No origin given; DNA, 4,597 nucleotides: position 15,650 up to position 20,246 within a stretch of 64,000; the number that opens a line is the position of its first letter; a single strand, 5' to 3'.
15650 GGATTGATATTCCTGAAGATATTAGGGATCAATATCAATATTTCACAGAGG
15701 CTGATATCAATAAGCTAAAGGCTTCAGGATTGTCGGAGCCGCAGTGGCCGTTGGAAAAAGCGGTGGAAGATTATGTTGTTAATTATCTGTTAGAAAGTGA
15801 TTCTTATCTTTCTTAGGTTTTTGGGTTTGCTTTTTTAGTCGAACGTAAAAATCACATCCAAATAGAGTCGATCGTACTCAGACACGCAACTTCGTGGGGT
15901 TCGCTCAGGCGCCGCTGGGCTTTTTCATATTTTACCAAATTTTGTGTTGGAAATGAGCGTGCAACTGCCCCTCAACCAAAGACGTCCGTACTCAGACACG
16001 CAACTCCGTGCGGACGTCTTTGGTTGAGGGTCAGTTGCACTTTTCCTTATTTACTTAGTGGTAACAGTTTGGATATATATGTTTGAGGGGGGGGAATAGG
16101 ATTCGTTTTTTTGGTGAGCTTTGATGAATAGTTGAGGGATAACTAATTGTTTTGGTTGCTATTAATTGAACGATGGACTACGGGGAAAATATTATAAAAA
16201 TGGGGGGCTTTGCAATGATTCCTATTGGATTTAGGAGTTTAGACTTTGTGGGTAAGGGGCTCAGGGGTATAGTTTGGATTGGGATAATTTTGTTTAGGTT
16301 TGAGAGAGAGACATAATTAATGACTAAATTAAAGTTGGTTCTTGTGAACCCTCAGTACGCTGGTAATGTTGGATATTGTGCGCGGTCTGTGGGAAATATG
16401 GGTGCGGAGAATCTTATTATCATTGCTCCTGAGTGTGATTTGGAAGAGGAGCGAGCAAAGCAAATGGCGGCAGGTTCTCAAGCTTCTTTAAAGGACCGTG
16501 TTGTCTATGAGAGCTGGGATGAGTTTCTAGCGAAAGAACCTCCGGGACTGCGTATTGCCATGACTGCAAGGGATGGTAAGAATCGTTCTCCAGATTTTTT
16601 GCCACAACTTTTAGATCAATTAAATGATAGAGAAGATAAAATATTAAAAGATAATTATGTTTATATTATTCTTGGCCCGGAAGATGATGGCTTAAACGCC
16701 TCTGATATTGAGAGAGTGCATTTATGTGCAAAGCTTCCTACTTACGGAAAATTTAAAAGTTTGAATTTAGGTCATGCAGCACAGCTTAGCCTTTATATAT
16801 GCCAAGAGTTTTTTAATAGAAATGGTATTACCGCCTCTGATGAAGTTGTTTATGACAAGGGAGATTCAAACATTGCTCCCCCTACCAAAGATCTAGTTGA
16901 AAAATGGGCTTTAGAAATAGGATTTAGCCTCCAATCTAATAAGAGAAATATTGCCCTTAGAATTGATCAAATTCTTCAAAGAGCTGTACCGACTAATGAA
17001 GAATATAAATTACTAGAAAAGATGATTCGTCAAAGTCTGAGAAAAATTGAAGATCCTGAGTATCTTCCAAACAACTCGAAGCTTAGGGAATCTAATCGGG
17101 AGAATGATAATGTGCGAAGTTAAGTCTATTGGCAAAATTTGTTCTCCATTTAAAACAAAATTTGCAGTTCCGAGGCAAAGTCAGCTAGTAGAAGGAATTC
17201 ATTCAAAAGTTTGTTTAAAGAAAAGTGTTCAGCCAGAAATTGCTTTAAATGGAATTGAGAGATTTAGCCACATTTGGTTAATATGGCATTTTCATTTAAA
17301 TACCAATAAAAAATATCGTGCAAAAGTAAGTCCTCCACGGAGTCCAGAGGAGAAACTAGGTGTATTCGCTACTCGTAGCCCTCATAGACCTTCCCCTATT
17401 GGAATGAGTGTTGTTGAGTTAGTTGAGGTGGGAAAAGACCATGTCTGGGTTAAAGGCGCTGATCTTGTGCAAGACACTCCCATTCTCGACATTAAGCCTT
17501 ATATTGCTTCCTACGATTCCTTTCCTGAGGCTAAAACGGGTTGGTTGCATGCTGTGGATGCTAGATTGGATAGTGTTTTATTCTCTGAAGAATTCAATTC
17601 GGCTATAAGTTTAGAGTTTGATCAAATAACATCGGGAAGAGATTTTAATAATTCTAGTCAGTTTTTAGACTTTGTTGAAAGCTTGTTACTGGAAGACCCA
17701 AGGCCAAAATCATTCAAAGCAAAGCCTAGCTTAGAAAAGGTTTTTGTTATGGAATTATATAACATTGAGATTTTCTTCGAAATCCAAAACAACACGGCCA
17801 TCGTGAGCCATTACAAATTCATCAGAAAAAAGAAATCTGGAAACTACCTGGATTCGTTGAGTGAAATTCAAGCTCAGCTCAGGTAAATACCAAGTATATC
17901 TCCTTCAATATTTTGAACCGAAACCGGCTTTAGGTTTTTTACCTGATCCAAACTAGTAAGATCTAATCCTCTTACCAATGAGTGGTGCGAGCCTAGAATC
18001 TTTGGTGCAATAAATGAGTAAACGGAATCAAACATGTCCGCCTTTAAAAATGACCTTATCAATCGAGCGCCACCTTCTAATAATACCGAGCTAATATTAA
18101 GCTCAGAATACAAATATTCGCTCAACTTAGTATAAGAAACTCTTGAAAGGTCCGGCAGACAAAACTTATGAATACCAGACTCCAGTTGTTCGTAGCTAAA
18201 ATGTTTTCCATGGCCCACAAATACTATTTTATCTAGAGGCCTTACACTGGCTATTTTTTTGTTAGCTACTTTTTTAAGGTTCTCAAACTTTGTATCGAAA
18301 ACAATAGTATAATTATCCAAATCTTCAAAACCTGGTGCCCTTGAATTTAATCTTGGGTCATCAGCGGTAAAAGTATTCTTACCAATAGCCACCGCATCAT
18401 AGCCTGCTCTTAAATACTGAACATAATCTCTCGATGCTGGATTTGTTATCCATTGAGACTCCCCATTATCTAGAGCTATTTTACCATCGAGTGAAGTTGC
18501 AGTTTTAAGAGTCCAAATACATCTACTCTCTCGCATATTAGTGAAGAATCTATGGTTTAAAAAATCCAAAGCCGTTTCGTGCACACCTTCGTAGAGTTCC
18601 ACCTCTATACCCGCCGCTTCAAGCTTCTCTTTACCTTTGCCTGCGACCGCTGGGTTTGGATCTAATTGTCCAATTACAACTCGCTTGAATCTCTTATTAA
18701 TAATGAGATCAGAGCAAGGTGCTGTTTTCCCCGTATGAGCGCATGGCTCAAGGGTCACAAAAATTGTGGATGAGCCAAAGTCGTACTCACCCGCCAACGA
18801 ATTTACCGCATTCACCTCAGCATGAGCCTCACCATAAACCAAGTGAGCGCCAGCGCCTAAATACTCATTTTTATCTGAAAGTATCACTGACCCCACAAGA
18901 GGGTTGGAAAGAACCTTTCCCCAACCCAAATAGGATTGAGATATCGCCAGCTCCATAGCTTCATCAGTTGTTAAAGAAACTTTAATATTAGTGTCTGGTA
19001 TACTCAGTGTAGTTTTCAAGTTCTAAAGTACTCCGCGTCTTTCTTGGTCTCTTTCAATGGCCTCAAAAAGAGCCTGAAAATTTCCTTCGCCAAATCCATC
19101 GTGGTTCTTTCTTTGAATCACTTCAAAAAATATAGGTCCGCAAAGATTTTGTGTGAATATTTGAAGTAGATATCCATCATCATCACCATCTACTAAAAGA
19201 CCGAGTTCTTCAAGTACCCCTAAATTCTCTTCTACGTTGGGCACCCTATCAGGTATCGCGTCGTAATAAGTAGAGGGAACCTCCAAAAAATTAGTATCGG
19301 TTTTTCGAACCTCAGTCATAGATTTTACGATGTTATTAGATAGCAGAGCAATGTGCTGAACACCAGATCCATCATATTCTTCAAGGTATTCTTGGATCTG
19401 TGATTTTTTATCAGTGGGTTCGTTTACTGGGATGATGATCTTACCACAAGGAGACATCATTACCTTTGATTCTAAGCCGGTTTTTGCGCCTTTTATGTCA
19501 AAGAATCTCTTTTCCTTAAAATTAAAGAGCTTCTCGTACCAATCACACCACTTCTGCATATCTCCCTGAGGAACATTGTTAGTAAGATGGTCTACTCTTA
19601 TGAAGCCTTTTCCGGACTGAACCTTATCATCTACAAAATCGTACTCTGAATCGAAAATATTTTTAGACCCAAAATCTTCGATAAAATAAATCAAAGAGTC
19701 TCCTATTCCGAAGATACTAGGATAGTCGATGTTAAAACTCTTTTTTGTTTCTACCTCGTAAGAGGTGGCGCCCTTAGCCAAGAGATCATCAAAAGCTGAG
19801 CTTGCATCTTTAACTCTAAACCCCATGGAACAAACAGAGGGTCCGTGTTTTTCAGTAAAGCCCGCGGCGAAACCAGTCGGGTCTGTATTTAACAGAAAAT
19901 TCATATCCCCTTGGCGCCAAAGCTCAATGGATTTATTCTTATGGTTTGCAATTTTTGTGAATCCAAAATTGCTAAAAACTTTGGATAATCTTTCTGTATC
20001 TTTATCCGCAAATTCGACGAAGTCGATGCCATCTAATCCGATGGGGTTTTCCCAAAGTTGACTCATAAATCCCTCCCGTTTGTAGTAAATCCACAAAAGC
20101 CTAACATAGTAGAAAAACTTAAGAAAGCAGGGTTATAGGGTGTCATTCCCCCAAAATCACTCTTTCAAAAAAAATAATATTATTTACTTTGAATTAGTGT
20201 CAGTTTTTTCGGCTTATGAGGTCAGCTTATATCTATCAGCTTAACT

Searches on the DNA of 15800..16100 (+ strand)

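Call 52: search_dna_similar(query=window:15955-16045:+, collection=phages, mode=distant, max_evalue=10)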
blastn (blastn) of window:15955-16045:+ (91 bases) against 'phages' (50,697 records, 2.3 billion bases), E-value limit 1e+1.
Records with a match: 3; places in all: 3; records where one place covers at least 80% of the query: 0.
Best place of each record, by identity: >=99% 1; 90-95% 2.
By first word of the organism name: Brevundimonas 2; Phage 1.
By host as written in the record: Brevundimonas pondensis LVF1 2; - 1.
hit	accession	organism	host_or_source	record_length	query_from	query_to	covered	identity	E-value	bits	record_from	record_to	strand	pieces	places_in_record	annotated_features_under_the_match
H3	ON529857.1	Brevundimonas phage vB_BpoS-Kikimora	Brevundimonas pondensis LVF1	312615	46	68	25%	91.3%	1e+1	34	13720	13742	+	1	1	hypothetical protein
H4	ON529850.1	Brevundimonas phage vB_BpoS-Gurke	Brevundimonas pondensis LVF1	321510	46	68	25%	91.3%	1e+1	34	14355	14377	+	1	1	hypothetical protein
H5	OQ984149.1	Phage C48C1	-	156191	65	82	20%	100.0%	1e+1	34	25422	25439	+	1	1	DNA polymerase processivity factor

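Call 69: search_rna_families(source=window, start=15800, end=16100, threshold=evalue, max_evalue=1)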
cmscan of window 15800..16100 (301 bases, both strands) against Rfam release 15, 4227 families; matches with E-value up to 1: 4.
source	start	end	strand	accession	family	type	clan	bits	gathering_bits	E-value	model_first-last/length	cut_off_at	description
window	15961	16038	+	RF03800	mir-4477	Gene; miRNA;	-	40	74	1.1e-06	1-81/81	no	mir-4477 microRNA precursor family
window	15961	16038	-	RF03800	mir-4477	Gene; miRNA;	-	37.7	74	4.3e-06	1-81/81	no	mir-4477 microRNA precursor family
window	15960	16041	+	RF04118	MIR9481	Gene; miRNA;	-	26.9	130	0.001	1-135/135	no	MIR9481 microRNA precursor family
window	15962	16036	+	RF03477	MIR862_2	Gene; miRNA;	-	21.2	71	0.092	1-90/90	no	MIR862_2 microRNA precursor family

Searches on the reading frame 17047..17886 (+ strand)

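Call 34: search_protein_families(library=pfam, proteins=[window:17047-17886:+], max_evalue=0.00001)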
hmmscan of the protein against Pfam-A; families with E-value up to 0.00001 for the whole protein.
window:17047-17886:+ (279 aa): 2 families
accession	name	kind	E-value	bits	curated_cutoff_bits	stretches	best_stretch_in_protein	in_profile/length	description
PF01980.22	TrmO_N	-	2.3e-40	137.8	26.8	1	41-157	2-116/116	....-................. O N-terminal domain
PF18389.7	TrmO_C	-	1.3e-06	28.9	27.1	1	201-247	20-65/65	TrmO C-terminal domain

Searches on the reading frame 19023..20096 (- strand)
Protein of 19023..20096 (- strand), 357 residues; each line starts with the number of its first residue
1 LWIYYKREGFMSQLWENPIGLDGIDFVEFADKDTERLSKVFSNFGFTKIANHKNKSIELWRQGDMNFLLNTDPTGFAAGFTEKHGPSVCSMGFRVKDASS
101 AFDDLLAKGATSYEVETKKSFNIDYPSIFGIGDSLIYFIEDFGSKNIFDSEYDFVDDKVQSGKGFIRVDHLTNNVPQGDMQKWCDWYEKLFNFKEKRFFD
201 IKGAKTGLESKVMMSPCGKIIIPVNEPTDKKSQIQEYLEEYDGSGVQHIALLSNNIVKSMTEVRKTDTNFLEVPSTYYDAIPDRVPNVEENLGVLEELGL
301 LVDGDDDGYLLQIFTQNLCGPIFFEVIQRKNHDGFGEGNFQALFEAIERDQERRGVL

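Call 34: search_protein_families(library=pfam, proteins=[window:19023-20096:-], max_evalue=0.00001)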
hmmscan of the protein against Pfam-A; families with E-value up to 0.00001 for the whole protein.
window:19023-20096:- (357 aa): 3 families
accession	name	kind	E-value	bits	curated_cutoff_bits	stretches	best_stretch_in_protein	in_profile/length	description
PF14696.12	Glyoxalase_5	-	2e-48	164.5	27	1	15-152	1-138/139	Hydroxyphenylpyruvate dioxygenase, HPPD, N-terminal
PF00903.31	Glyoxalase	-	7e-11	43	20.6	1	167-278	1-103/121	Glyoxalase/Bleomycin resistance protein/Dioxygenase superfamily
PF13669.12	Glyoxalase_4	-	5e-07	30.4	27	0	179-272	9-95/109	Glyoxalase/Bleomycin resistance protein/Dioxygenase superfamily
